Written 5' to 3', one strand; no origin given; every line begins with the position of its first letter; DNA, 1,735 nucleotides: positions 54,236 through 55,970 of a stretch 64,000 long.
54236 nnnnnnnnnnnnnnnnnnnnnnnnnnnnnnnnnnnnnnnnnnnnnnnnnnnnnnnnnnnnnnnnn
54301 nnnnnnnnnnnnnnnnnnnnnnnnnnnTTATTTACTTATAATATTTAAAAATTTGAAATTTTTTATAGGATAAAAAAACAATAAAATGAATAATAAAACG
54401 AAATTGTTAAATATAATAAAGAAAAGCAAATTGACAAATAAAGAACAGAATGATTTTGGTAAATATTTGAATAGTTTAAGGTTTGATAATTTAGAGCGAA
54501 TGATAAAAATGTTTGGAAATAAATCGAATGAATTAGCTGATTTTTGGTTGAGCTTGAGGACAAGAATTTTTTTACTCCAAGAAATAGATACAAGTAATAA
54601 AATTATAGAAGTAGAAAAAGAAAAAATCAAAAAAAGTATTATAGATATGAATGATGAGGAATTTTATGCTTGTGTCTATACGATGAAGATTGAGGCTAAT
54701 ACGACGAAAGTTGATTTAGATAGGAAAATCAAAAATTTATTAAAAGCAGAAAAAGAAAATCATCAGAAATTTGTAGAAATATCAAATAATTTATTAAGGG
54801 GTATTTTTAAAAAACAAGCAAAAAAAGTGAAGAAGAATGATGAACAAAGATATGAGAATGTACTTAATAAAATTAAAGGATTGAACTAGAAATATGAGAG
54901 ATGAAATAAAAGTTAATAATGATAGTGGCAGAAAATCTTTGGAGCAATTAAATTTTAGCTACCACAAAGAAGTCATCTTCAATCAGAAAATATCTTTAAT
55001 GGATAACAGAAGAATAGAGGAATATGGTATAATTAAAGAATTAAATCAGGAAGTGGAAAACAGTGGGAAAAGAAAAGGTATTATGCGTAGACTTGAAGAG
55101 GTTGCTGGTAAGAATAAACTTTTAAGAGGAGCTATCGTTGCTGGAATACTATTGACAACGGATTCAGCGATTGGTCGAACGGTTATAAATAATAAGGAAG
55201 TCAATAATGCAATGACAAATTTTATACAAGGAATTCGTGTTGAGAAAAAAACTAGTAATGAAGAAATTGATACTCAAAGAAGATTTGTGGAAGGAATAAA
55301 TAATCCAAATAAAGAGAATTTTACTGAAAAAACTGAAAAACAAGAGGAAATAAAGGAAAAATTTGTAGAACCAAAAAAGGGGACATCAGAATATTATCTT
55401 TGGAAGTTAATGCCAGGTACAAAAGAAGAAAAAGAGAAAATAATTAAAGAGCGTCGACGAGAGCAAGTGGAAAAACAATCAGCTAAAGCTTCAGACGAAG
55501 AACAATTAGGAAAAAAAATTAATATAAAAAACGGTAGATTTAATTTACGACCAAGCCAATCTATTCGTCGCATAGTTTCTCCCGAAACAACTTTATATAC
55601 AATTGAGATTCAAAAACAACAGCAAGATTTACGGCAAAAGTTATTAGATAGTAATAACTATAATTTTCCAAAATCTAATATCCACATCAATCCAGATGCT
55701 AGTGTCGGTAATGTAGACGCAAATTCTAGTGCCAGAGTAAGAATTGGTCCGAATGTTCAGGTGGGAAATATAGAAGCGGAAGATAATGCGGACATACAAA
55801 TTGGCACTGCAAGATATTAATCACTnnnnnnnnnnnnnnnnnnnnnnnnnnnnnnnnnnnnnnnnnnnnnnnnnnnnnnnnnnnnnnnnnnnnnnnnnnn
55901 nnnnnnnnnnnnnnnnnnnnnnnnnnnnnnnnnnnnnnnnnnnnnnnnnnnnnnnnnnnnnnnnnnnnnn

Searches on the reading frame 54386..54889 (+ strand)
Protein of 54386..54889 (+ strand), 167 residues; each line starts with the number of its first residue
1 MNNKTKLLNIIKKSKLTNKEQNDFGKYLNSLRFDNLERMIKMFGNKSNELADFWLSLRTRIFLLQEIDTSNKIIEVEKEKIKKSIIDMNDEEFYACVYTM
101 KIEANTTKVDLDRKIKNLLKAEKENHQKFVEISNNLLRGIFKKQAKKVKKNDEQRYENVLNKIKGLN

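Call 3: search_protein_families(library=pfam, proteins=[window:54386-54889:+], max_evalue=1)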
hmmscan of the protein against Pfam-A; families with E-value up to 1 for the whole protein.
window:54386-54889:+ (167 aa): 2 families
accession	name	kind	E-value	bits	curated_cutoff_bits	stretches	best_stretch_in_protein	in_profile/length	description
PF23738.1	Ig_ZP2_N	-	0.11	12.9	27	1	76-109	18-51/73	Zona pellucida sperm-binding protein 2, Ig-like domain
PF22966.1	INTS7_C_plants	-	0.14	12.2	27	1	94-161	48-113/172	Integrator complex subunit 7, C-terminal domain in plants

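Call 6: search_protein_families(library=ncbifam, proteins=[window:54386-54889:+], max_evalue=1)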
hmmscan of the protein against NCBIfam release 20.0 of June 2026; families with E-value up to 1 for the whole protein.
window:54386-54889:+ (167 aa): 1 family
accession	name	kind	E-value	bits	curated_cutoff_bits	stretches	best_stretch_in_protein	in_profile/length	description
NF041556.1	tannase_B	equivalog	0.32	10.2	300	1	13-142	251-374/463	subtype B tannase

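Call 7: search_protein_families(library=phrogs, proteins=[window:54386-54889:+], max_evalue=1)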
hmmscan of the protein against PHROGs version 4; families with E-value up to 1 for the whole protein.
window:54386-54889:+ (167 aa): 5 families
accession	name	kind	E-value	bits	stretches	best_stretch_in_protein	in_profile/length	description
phrog_25877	-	unknown function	0.012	16.9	1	77-117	11-55/56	-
phrog_1928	-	unknown function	0.023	15.5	1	81-148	48-114/126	-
phrog_5980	-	unknown function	0.05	14.5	1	69-145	19-94/129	-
phrog_19219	-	unknown function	0.16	13.4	1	119-151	47-80/103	-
phrog_30843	-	unknown function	0.33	12.5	1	83-131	17-65/133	-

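Call 86: search_protein_families(library=padloc, proteins=[window:54386-54889:+], max_evalue=1)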
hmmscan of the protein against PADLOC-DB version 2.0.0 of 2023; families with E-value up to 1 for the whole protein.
window:54386-54889:+ (167 aa): 0 families

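Call 87: search_solved_structures(query=window:54386-54889:+, max_evalue=10)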
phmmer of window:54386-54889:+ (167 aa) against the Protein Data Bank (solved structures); distinct sequences matched with E-value up to 10: 1.
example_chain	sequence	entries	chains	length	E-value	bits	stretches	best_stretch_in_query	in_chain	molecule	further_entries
9arw_C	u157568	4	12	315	1.1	12.8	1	63-110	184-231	Type III-B CRISPR module RAMP protein Cmr4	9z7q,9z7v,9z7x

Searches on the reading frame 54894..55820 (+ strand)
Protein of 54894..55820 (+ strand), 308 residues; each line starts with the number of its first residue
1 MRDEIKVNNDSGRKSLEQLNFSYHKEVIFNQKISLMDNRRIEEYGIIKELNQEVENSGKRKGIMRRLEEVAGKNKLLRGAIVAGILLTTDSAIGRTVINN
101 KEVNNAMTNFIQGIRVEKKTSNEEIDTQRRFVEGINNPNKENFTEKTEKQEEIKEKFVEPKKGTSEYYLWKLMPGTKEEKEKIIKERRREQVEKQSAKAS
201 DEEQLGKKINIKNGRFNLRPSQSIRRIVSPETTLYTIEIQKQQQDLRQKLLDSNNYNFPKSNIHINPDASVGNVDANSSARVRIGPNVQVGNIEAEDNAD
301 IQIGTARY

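Call 3: search_protein_families(library=pfam, proteins=[window:54894-55820:+], max_evalue=1)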
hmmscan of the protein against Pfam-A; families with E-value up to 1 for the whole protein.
window:54894-55820:+ (308 aa): 1 family
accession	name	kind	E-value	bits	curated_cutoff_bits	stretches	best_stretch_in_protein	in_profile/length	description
PF06291.16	Lambda_Bor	-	0.25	11.9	25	0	160-196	19-51/75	Bor protein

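Call 6: search_protein_families(library=ncbifam, proteins=[window:54894-55820:+], max_evalue=1)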
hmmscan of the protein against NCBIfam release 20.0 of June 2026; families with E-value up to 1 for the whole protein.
window:54894-55820:+ (308 aa): 0 families

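Call 7: search_protein_families(library=phrogs, proteins=[window:54894-55820:+], max_evalue=1)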
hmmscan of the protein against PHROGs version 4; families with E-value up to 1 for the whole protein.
window:54894-55820:+ (308 aa): 0 families

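Call 20: find_homologous_proteins(query=window:54894-55820:+, max_evalue=0.001)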
Query window:54894-55820:+ (308 aa): 4 proteins with E <= 0.001 among 2100 candidates.
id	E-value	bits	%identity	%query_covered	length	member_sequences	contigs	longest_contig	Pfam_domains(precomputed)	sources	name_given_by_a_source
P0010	2.6e-189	646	99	100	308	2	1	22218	-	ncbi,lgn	-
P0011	4.9e-109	382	60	100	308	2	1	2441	-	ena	-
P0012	3.5e-77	278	51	94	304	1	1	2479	-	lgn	-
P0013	2.2e-56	210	43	94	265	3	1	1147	-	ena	-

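Call 24: find_encoding_contigs(protein=P0011, flank=5000, max_places=3)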
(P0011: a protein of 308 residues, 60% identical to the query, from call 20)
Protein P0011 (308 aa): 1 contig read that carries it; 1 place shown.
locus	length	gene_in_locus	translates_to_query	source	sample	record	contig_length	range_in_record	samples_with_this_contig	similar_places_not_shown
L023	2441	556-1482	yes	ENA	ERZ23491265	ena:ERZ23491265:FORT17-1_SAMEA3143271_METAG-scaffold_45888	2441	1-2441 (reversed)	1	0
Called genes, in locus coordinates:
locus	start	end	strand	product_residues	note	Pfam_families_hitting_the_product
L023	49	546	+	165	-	-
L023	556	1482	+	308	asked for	-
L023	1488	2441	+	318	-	?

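Call 25: find_encoding_contigs(protein=P0012, flank=5000, max_places=3)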
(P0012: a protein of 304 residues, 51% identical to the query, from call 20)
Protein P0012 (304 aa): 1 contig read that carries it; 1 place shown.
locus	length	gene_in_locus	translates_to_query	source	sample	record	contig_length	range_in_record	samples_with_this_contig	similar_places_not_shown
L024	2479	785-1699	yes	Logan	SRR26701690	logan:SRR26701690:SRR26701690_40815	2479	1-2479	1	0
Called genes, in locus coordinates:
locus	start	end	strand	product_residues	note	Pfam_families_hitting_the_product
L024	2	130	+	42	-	?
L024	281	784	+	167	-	-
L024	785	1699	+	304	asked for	-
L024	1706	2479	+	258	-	?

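Call 86: search_protein_families(library=padloc, proteins=[window:54894-55820:+], max_evalue=1)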
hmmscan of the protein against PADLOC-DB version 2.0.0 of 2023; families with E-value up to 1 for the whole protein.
window:54894-55820:+ (308 aa): 0 families

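Call 89: search_solved_structures(query=A2, max_evalue=10)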
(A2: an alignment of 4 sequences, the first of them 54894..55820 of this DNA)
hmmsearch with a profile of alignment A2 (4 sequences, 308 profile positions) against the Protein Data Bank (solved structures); distinct sequences matched with E-value up to 10: 2.
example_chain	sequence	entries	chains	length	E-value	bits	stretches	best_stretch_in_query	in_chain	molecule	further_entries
7cqv_B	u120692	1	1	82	0.13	14.6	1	27-79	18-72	Transient receptor potential protein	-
4mps_A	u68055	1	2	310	2.3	10.5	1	197-242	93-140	Beta-galactoside alpha-2,6-sialyltransferase 1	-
